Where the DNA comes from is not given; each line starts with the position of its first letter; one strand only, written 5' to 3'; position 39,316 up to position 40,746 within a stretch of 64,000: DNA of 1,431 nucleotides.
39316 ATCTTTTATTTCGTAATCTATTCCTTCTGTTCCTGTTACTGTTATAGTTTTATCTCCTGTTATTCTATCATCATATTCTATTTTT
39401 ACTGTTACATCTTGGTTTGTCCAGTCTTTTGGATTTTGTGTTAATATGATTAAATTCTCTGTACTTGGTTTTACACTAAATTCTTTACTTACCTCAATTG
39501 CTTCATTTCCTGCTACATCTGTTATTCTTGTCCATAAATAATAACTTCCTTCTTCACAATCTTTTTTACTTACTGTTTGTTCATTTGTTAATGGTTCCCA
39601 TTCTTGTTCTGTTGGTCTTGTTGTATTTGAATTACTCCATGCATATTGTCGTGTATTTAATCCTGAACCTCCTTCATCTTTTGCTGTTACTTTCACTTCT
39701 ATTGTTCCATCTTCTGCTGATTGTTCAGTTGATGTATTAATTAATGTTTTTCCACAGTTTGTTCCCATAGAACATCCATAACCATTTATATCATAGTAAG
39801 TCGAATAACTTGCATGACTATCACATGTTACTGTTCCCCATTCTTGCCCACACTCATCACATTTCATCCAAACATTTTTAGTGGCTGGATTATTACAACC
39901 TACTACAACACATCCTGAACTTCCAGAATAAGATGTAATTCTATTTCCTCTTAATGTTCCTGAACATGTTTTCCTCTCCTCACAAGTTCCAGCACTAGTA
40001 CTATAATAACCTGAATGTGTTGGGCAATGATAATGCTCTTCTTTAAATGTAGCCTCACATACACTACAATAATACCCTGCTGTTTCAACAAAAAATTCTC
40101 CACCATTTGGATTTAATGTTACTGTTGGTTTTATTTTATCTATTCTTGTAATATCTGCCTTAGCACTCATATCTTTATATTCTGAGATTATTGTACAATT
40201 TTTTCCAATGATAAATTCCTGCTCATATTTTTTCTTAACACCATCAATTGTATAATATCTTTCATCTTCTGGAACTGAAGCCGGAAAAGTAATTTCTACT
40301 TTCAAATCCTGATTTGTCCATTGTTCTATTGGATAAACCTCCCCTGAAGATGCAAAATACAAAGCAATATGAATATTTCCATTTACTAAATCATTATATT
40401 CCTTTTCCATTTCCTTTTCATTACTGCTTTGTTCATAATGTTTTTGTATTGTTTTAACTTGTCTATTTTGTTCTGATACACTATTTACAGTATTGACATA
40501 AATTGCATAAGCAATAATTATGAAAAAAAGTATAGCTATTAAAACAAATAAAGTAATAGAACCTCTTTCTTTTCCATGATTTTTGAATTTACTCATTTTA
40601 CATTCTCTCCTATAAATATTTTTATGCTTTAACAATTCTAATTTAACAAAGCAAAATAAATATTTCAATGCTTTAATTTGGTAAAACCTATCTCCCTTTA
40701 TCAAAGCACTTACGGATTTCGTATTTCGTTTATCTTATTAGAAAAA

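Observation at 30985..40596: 3204-aa adhesin built from near-identical 765-nt tandem repeats, with a pilin-like N-terminus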

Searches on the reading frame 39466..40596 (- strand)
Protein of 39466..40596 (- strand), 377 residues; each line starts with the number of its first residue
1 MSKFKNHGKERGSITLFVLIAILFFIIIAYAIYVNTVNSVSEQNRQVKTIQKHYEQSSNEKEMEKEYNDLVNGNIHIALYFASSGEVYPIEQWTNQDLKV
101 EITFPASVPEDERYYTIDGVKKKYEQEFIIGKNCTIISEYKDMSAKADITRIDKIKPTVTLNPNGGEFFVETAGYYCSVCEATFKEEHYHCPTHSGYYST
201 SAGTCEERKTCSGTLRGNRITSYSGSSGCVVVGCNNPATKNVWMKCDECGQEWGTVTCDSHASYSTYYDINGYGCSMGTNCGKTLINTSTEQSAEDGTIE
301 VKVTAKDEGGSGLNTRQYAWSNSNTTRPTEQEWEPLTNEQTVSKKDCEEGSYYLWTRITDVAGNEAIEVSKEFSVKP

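Call 15: find_homologous_proteins(query=window:39466-40596:-)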
Query seq(377 aa) (377 aa): 3 proteins with E <= 0.001 among 1269 candidates.
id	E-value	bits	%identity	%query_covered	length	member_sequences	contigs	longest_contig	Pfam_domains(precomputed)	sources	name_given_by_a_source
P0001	1.4e-60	223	47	56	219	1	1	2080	-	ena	-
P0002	6.4e-29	119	34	63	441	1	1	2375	-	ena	-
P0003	1.1e-4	39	43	16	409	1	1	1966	PF03781.23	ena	-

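Call 20: search_protein_families(library=pfam, proteins=[P0003], max_evalue=10)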
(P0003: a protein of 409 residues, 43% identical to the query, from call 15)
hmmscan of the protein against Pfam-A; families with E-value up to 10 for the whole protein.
P0003 (409 aa): 1 family
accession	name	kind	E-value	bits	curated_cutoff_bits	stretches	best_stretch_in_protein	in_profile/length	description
PF03781.23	FGE-sulfatase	-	7.2e-07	29.6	23.3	1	316-405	148-254/255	Sulfatase-modifying factor enzyme 1-like domain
